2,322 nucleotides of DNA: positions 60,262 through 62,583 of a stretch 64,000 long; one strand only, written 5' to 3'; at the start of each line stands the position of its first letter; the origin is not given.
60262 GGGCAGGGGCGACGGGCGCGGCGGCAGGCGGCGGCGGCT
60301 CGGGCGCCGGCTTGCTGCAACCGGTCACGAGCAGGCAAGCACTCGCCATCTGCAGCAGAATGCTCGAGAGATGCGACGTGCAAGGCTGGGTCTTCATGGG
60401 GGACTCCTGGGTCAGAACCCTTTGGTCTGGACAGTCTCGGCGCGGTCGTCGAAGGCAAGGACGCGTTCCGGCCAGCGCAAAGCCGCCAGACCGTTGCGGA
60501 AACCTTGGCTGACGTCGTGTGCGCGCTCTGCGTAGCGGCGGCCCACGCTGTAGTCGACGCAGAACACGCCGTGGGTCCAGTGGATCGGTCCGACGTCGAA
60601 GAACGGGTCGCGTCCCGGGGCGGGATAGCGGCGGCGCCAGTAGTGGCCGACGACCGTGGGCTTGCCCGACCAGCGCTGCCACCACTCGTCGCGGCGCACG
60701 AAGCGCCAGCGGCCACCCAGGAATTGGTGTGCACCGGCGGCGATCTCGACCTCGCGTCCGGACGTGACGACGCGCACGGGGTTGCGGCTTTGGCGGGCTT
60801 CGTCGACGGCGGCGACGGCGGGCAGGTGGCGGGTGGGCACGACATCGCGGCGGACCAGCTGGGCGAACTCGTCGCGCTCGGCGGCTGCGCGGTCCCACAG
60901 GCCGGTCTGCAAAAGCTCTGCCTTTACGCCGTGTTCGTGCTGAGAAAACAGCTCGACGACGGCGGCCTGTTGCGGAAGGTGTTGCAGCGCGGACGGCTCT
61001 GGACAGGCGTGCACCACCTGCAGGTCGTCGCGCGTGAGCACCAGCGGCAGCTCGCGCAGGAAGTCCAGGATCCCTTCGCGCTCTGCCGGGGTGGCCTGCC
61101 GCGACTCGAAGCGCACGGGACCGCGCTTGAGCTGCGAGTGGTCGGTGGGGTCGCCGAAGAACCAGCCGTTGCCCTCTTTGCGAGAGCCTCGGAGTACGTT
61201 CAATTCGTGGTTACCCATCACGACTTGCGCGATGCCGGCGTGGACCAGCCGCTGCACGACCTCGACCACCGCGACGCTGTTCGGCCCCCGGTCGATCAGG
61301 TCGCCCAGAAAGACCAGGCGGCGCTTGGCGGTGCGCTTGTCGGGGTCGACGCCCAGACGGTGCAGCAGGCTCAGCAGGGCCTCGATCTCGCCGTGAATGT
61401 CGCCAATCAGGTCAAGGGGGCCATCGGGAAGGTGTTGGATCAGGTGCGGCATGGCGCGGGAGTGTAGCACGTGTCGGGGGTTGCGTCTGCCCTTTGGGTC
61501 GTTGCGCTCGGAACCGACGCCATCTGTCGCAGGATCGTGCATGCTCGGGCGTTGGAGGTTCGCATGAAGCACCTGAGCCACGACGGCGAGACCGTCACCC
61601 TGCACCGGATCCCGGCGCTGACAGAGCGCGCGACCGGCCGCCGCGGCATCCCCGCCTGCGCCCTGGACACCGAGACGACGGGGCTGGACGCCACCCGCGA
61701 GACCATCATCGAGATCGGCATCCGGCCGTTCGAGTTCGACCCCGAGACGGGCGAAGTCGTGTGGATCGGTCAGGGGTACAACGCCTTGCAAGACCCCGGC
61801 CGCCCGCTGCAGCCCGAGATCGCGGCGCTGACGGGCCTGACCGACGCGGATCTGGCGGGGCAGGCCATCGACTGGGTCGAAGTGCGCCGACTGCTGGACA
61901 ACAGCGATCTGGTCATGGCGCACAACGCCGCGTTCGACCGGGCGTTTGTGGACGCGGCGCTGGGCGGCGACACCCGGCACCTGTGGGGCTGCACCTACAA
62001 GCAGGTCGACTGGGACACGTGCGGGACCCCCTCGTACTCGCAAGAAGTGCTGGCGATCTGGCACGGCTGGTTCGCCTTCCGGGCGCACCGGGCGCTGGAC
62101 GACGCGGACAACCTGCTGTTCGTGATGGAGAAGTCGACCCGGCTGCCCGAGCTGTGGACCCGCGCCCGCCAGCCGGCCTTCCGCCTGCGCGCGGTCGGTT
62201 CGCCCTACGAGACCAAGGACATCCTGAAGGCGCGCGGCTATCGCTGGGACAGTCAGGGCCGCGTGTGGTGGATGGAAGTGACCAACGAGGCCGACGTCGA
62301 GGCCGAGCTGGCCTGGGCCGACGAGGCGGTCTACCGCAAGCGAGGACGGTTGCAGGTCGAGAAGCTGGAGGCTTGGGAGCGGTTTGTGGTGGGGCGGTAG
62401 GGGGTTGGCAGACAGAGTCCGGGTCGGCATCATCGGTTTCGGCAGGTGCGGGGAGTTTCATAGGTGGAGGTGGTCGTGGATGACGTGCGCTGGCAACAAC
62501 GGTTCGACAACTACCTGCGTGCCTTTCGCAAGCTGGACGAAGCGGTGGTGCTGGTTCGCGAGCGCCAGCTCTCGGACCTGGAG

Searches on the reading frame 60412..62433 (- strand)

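Call 55: search_protein_families(library=pfam, proteins=[window:60412-62433:-], max_evalue=0.00001)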
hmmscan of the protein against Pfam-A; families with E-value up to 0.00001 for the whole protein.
window:60412-62433:- (673 aa): 1 family
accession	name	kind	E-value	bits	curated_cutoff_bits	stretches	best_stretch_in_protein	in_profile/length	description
PF00149.33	Metallophos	-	1.5e-10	42.3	21.5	1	341-425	4-97/191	Calcineurin-like phosphoesterase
